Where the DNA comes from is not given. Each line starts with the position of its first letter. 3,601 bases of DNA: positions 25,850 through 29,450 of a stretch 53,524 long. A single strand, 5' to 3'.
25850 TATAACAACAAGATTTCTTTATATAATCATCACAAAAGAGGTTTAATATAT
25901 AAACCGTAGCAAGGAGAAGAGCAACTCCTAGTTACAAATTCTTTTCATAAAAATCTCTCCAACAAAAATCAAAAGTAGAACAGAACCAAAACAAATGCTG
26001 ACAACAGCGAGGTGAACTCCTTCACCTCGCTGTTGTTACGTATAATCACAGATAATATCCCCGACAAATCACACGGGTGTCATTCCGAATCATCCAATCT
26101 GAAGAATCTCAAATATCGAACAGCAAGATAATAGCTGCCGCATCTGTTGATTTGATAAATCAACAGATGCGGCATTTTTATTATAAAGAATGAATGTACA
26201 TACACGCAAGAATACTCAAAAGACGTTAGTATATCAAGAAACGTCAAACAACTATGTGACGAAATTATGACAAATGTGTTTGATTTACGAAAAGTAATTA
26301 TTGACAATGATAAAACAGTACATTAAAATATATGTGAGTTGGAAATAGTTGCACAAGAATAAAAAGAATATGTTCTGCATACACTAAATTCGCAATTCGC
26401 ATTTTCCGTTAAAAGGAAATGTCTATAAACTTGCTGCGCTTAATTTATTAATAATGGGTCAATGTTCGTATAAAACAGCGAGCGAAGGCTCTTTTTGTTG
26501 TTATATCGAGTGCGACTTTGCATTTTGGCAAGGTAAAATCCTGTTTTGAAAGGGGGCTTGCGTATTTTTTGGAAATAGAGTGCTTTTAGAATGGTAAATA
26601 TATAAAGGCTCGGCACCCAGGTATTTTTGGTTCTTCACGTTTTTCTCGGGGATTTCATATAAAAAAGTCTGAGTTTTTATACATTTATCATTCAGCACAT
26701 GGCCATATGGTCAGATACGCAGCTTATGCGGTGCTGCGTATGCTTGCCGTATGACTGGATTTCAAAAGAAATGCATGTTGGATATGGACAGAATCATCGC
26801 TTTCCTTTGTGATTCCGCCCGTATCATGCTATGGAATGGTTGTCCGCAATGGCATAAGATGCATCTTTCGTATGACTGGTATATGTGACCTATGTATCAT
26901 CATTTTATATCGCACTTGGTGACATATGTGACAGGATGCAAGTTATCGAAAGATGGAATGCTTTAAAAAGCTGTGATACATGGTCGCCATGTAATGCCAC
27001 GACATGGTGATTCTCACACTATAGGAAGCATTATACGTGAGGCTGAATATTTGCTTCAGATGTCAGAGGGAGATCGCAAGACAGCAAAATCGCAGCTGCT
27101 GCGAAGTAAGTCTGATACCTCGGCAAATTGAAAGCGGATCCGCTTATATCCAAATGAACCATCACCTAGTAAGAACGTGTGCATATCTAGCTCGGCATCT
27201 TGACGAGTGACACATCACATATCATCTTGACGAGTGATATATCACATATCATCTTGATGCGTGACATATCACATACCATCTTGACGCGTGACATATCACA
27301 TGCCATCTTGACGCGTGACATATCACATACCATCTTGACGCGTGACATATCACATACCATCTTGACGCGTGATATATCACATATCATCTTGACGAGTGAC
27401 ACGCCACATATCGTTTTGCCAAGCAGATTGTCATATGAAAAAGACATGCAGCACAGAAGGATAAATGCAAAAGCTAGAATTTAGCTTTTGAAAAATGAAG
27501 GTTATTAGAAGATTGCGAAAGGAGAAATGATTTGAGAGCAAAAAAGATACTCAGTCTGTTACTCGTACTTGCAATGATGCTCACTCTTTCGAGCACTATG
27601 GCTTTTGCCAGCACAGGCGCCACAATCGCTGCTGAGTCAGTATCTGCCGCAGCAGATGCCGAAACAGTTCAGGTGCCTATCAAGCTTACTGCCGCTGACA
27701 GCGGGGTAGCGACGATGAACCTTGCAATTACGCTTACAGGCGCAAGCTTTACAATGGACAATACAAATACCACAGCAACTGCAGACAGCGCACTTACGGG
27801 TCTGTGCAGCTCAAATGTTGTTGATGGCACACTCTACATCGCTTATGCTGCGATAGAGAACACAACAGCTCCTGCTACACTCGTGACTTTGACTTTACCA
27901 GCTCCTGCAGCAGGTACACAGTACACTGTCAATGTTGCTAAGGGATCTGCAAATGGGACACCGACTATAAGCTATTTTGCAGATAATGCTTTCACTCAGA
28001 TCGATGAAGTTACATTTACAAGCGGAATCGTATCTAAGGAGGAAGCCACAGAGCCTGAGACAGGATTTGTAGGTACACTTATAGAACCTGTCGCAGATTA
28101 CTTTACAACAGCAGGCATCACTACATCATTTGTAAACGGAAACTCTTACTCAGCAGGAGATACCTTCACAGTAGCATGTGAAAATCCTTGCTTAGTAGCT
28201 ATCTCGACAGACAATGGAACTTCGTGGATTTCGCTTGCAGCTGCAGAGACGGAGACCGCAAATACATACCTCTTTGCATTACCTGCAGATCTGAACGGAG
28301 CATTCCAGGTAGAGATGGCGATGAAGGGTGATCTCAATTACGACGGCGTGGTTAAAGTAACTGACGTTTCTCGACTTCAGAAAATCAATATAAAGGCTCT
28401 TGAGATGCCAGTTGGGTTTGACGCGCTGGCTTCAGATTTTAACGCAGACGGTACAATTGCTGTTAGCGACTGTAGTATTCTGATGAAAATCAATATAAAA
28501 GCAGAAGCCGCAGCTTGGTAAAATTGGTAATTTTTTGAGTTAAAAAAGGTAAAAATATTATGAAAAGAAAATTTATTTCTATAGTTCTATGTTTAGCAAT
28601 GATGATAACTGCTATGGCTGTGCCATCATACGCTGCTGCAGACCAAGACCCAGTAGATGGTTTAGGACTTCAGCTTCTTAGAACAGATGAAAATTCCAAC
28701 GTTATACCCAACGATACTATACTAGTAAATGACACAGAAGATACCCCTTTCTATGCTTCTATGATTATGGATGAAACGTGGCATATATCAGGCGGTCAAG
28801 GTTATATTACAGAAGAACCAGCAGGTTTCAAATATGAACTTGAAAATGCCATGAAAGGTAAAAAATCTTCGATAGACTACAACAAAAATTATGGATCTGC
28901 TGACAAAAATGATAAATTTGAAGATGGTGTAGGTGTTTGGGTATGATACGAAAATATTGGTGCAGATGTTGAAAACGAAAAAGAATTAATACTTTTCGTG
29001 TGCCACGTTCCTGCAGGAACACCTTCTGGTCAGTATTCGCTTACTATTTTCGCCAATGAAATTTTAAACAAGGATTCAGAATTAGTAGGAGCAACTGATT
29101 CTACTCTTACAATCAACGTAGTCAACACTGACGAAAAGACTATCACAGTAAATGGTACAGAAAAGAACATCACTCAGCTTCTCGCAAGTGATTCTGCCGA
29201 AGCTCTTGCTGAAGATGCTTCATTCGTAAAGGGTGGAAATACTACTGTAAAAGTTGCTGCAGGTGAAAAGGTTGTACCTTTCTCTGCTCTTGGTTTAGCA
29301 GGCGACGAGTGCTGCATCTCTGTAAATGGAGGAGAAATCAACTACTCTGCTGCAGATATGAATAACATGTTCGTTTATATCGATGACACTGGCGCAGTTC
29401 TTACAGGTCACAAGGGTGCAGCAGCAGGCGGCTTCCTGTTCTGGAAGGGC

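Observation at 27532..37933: Second cohesin/dockerin/SLH cluster: a minimal Coh-X-Doc protein, a two-cohesin X-Doc protein and two SLH-anchored cohesin-like proteins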

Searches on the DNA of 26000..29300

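Call 39: search_rna_families(source=window, start=26000, end=29300, threshold=evalue, max_evalue=1)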
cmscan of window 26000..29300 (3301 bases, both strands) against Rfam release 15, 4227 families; matches with E-value up to 1: 2.
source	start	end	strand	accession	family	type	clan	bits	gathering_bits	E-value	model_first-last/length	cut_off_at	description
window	27228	27386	-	RF04228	MIR6140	Gene; miRNA;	-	29.8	140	0.009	1-165/165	no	MIR6140 microRNA precursor family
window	26123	26189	-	RF04133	MIR2646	Gene; miRNA;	-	19.2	245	0.43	1-256/256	no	MIR2646 microRNA precursor family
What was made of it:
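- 28944..28946 (+): In-frame TGA at P2 codon 129, in place of a Cys codon. No match in the Rfam scan of 26000-29300, which covers this site, so no SECIS-type family either (call 39).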
